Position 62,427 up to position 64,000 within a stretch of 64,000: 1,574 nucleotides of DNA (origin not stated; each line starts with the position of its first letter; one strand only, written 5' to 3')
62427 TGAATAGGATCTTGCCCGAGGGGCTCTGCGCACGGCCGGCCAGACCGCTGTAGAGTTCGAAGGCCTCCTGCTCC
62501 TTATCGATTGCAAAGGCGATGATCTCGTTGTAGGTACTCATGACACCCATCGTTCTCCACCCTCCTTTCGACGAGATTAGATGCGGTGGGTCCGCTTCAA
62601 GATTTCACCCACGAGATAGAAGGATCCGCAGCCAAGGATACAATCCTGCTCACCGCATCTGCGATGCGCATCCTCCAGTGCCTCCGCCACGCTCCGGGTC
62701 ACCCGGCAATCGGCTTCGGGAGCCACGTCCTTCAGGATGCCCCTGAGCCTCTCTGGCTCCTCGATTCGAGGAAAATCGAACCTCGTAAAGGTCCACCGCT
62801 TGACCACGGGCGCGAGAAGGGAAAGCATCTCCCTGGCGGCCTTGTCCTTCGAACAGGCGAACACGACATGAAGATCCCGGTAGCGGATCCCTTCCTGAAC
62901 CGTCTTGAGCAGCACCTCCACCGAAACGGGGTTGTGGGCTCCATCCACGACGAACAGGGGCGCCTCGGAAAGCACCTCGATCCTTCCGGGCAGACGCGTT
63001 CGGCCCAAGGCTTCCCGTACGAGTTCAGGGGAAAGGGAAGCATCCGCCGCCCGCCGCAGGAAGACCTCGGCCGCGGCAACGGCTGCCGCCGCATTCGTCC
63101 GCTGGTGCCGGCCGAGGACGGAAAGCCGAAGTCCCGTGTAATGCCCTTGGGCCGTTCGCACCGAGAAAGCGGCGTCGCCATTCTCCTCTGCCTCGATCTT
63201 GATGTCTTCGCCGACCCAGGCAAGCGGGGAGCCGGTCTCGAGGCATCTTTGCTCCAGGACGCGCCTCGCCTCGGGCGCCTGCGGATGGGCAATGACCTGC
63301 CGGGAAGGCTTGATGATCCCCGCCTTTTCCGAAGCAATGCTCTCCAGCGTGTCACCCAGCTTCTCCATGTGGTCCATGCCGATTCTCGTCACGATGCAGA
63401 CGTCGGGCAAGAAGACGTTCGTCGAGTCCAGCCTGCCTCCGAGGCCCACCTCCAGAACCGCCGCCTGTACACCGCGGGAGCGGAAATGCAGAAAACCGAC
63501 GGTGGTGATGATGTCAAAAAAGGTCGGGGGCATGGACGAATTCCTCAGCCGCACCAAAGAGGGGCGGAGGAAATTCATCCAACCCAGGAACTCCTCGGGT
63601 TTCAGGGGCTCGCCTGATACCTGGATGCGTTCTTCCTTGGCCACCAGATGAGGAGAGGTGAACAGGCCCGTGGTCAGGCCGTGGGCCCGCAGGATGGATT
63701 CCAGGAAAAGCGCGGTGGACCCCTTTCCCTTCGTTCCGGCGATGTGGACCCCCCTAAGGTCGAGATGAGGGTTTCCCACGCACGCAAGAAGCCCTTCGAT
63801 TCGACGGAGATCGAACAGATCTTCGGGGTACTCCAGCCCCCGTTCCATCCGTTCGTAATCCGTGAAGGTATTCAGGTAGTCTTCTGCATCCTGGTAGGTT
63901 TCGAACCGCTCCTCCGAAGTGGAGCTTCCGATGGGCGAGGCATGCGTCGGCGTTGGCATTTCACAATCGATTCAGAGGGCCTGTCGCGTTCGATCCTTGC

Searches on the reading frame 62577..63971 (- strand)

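Call 66: search_protein_families(library=pfam, proteins=[window:62577-63971:-], max_evalue=0.0001)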
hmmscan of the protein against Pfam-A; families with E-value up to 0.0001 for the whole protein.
window:62577-63971:- (464 aa): 2 families
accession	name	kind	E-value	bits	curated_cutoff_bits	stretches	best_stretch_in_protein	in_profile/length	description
PF02875.26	Mur_ligase_C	-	4.4e-18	66.8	28.4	1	329-451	1-127/127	Mur ligase, glutamate ligase domain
PF08245.18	Mur_ligase_M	-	1.1e-13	52.1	24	1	77-301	1-200/200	Mur ligase middle domain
